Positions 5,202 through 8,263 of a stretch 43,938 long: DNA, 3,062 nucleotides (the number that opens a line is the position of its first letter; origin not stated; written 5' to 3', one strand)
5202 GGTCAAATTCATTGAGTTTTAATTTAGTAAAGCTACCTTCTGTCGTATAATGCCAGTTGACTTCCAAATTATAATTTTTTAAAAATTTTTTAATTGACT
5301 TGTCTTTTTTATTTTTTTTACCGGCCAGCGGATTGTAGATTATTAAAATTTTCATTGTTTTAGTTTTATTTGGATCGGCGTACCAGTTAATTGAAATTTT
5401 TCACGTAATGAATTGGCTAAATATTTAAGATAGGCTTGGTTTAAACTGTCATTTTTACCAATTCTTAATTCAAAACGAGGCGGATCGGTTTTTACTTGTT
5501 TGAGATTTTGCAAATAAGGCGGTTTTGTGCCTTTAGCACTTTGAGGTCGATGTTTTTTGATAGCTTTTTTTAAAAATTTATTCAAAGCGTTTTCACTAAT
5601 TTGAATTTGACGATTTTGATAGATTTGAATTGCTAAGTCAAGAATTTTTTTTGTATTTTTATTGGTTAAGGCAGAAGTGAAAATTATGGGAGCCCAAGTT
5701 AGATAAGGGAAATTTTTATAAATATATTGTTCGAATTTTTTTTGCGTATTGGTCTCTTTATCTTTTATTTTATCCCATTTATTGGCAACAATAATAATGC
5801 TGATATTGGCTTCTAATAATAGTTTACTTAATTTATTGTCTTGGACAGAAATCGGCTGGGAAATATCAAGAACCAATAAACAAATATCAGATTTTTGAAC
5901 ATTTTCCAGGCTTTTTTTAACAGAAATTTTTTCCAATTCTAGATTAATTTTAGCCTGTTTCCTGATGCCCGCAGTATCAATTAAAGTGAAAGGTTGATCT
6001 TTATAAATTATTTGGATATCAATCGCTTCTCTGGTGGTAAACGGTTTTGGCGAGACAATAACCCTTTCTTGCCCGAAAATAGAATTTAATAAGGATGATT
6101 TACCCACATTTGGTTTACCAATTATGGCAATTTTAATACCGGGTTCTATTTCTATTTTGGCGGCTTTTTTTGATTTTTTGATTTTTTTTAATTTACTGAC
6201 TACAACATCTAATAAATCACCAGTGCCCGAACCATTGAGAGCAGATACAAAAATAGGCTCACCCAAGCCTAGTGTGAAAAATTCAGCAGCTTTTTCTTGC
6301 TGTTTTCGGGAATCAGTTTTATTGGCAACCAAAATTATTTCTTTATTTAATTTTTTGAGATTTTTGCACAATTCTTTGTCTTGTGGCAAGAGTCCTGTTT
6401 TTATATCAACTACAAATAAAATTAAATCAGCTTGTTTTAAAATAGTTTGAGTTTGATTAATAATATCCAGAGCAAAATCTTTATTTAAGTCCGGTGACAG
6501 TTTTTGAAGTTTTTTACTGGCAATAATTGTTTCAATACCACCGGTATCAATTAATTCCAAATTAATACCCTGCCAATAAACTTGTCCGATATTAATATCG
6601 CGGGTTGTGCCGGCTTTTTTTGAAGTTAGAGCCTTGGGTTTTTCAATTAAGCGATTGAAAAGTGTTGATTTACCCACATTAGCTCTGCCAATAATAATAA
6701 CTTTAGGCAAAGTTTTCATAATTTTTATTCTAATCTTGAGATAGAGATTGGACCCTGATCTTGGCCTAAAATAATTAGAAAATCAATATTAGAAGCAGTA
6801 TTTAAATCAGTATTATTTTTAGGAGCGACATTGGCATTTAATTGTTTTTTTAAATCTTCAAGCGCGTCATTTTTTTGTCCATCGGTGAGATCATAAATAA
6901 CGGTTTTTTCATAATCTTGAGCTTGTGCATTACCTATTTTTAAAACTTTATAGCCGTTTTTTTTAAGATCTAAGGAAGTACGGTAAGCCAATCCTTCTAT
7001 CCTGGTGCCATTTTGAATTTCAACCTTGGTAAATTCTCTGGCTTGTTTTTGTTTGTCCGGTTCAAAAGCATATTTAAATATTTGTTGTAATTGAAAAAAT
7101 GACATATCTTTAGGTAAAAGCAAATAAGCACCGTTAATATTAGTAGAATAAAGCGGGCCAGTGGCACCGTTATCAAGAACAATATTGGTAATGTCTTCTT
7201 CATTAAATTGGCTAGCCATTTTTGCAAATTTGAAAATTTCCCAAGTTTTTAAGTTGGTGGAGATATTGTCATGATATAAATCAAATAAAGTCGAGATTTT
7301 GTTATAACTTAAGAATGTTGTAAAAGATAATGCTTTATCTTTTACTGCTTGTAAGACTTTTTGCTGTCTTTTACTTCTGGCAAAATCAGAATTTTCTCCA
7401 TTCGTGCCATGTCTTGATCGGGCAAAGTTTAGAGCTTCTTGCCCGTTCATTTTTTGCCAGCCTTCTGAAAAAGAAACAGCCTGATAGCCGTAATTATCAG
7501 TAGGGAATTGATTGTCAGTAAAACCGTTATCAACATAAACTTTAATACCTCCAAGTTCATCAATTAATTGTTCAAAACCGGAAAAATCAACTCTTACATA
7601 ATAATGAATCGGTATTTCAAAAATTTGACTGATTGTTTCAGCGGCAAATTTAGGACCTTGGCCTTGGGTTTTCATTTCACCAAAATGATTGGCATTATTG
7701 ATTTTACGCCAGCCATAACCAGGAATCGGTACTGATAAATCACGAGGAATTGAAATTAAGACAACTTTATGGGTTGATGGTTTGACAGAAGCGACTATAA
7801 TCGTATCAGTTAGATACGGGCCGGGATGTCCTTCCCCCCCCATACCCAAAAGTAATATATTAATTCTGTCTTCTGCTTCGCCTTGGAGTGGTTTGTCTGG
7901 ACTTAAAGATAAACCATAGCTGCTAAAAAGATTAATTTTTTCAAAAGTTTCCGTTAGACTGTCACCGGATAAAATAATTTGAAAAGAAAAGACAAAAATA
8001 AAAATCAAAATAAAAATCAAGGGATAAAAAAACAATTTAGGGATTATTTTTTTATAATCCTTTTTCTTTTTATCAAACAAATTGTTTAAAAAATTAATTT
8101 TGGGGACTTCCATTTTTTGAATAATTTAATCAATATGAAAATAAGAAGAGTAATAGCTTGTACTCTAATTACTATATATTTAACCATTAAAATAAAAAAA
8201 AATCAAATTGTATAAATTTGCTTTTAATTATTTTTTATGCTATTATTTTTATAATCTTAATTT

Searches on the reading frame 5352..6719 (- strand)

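Call 12: search_protein_families(library=pfam, proteins=[window:5352-6719:-], max_evalue=0.001)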
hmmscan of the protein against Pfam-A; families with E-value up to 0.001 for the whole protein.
window:5352-6719:- (455 aa): 14 families
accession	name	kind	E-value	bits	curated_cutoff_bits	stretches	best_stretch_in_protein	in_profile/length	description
PF01926.29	MMR_HSR1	-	1.9e-55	186.3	21.9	2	196-314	1-113/113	50S ribosome-binding GTPase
PF00009.33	GTP_EFTU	-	4.4e-27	95.3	26.5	2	237-368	64-187/188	Elongation factor Tu GTP binding domain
PF02421.24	FeoB_N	-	1.8e-21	76.8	27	2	196-359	2-152/156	Ferrous iron transport protein B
PF14714.11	KH_dom-like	-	2.6e-18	66.5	27.3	1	374-454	2-81/81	KH-domain-like of EngA bacterial GTPase enzymes, C-terminal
PF00350.29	Dynamin_N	-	2.5e-16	60.6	27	1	197-237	1-40/168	Dynamin family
PF00071.28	Ras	-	8.6e-13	48.6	21.6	1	196-364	1-157/162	Ras family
PF04548.22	AIG1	-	1.5e-12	47.7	27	2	6-125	2-111/212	AIG1 family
PF08477.19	Roc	-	5.1e-10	40.1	27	0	6-65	1-69/119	Ras of Complex, Roc, domain of DAPkinase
PF03193.22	RsgA_GTPase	-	1.7e-07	31.6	30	0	7-33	109-135/174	RsgA GTPase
PF00005.33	ABC_tran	-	2.3e-06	28.7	25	0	187-254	4-78/137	ABC transporter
PF09439.16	SRPRB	-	3.7e-06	26.9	25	0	5-64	4-58/178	Signal recognition particle receptor beta subunit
PF00025.27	Arf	-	6.2e-06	26.2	22.3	0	6-65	16-71/174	ADP-ribosylation factor family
PF13479.12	AAA_24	-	7.1e-06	26.4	27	0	195-221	3-26/195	AAA domain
PF00910.28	RNA_helicase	-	9.9e-05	23.2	21.5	0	197-269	1-76/105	RNA helicase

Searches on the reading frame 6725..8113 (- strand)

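Call 12: search_protein_families(library=pfam, proteins=[window:6725-8113:-], max_evalue=0.001)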
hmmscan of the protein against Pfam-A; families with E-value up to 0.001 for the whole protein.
window:6725-8113:- (462 aa): 2 families
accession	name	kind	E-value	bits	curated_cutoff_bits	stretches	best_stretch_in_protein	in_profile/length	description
PF03816.19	LytR_cpsA_psr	-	2.1e-43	148.5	24.6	1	102-261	2-148/150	LytR_cpsA_psr family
PF13399.11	LytR_C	-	1.7e-12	48.5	22.2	1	363-452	3-85/86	LytR cell envelope-related transcriptional attenuator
